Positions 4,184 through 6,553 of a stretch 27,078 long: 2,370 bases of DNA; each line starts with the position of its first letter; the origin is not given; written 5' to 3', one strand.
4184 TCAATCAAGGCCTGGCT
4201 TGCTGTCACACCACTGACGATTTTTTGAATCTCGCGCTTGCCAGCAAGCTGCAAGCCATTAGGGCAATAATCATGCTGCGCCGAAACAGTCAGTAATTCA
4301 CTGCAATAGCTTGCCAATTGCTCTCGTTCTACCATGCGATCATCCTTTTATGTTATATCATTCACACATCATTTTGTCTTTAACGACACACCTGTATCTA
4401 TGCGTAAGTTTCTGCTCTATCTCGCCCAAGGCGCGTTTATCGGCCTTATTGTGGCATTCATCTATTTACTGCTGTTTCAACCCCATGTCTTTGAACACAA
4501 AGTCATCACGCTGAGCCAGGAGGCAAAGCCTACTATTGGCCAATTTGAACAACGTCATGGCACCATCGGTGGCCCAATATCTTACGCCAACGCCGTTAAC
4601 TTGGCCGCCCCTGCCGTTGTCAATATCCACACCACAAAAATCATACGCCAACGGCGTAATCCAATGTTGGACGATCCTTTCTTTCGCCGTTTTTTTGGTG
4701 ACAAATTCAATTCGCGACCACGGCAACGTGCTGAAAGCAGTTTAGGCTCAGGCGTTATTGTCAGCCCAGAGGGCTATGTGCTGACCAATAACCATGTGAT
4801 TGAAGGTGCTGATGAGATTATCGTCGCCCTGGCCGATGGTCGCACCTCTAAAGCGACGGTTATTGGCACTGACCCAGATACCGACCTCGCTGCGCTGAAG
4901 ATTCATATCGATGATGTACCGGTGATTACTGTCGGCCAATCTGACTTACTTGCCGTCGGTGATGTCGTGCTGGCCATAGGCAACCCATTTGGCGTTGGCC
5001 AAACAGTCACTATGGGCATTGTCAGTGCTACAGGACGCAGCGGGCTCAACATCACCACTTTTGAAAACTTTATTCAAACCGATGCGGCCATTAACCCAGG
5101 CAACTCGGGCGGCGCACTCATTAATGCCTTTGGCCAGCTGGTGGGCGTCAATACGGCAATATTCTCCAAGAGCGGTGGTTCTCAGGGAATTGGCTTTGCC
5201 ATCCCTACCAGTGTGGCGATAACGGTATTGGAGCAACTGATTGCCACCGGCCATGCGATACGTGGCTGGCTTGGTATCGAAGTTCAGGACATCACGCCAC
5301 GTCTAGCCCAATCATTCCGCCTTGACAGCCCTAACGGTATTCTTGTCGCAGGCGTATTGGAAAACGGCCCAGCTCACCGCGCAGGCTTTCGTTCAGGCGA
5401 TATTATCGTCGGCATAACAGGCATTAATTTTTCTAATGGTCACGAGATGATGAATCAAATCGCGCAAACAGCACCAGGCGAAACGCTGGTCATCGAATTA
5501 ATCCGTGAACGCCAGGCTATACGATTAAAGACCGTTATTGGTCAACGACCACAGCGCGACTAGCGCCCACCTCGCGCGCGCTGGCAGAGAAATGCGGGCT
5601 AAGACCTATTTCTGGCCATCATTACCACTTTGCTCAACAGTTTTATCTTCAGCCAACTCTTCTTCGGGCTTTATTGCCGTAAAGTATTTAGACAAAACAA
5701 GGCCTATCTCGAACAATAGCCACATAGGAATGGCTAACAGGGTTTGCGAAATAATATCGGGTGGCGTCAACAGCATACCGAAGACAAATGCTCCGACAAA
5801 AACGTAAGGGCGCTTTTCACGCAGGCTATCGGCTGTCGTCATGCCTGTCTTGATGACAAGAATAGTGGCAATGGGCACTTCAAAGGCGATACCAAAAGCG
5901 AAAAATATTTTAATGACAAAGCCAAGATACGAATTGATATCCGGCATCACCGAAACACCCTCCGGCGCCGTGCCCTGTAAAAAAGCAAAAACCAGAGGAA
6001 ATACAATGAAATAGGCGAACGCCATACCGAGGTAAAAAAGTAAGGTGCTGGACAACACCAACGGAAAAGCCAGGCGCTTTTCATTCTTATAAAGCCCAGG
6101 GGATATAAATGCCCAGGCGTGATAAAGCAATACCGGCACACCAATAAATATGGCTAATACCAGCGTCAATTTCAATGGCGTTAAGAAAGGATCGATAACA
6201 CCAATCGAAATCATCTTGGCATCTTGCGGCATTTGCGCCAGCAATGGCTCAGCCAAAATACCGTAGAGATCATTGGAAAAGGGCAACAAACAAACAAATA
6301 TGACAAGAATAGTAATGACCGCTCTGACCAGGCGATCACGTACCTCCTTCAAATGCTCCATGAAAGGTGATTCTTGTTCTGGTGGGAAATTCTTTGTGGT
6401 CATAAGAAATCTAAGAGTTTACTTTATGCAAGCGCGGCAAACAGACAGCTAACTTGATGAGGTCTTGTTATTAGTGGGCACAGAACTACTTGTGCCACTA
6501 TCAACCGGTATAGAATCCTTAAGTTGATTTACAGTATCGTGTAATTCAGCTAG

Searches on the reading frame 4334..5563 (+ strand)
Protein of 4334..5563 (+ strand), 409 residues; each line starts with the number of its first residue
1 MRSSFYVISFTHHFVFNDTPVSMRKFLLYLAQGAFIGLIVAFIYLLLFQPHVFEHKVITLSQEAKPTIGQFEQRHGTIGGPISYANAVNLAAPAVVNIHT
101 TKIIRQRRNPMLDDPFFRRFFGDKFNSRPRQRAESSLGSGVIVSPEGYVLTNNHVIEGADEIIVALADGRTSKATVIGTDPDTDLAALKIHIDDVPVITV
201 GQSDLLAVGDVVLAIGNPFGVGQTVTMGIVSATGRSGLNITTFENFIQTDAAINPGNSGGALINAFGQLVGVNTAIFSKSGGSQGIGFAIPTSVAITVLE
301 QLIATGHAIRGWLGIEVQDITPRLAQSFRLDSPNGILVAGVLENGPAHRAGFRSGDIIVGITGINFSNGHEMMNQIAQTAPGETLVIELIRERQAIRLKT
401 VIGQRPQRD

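Call 5: search_protein_families(library=pfam, proteins=[window:4334-5563:+])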
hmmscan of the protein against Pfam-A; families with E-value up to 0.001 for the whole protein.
window:4334-5563:+ (409 aa): 6 families
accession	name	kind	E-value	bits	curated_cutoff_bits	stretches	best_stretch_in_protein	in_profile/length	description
PF13365.12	Trypsin_2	-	1.5e-33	117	27.6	1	138-272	1-144/144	Trypsin-like peptidase domain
PF00089.32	Trypsin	-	2.8e-19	70.3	20.6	1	136-294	25-215/220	Trypsin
PF13180.12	PDZ_2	-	9.9e-12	45.4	27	1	312-397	2-75/80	PDZ domain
PF00595.29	PDZ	-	2.9e-08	34.4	23.2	1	309-385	8-76/81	PDZ domain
PF17820.7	PDZ_6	-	2.1e-07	31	27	1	338-371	2-35/54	PDZ domain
PF10459.15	Peptidase_S46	-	0.00027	20.2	22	0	137-156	48-67/698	Peptidase S46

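Call 6: search_protein_families(library=ncbifam, proteins=[window:4334-5563:+])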
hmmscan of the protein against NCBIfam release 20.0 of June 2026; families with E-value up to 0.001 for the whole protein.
window:4334-5563:+ (409 aa): 16 families
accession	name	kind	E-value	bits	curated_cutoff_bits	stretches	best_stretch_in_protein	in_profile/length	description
TIGR02037.1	degP_htrA_DO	subfamily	2.3e-121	405.8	416.2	1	83-407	2-332/434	Do family serine endopeptidase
TIGR02038.1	protease_degS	equivalog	5e-100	335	422.95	1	27-405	1-349/351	outer membrane-stress sensor serine endopeptidase DegS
NF008147.1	PRK10898.1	equivalog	8.6e-96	321.1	408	2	129-404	71-349/352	outer membrane-stress sensor serine endopeptidase DegS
NF041521.1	HhoA_HhoB_HtrA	equivalog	1.7e-93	313.6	450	1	85-401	4-330/335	HhoA/HhoB/HtrA family serine endopeptidase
NF007526.1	PRK10139.1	equivalog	3.8e-90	302.8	756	1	83-401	41-358/456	serine endoprotease DegQ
NF008189.1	PRK10942.1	equivalog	6.7e-80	268.8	720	1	106-404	85-383/477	serine endoprotease DegP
NF047968.1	SerProtHtrA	equivalog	1.1e-65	222.3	470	1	131-399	82-354/357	serine protease HtrA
NF040960.1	MamE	equivalog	1.5e-52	179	800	2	78-295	67-286/659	magnetosome formation protease MamE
NF050055.1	SerProtHtrAMycob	equivalog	2.8e-51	175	800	1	133-399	224-495/502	serine protease HtrA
NF053637.1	SerProtHtrAspr2045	equivalog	3.1e-43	148.2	650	1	130-392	97-376/394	serine protease HtrA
NF033740.0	MarP_fam_protase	equivalog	1.2e-22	80.5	250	1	133-300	208-375/390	MarP family serine protease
NF040961.1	MamO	equivalog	2.4e-22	79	800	1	133-304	95-269/648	magnetosome protein MamO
NF041616.1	T2SS_C_SYNERG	exception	0.00022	20.6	200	1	323-402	216-295/296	type II secretion system protein GspC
NF040965.1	MamP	equivalog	0.00039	20.1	300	1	312-397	113-197/290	magnetosome magnetite formation protein MamP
TIGR00054.1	TIGR00054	equivalog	0.0004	19.4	147.55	1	335-401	203-268/421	RIP metalloprotease RseP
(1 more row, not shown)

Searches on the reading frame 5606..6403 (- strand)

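Call 5: search_protein_families(library=pfam, proteins=[window:5606-6403:-])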
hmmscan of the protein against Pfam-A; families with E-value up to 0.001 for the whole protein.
window:5606-6403:- (265 aa): 1 family
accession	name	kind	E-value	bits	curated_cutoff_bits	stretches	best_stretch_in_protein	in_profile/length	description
PF00902.23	TatC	-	1.7e-69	234.2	25.1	1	16-226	1-208/208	Sec-independent protein translocase protein (TatC)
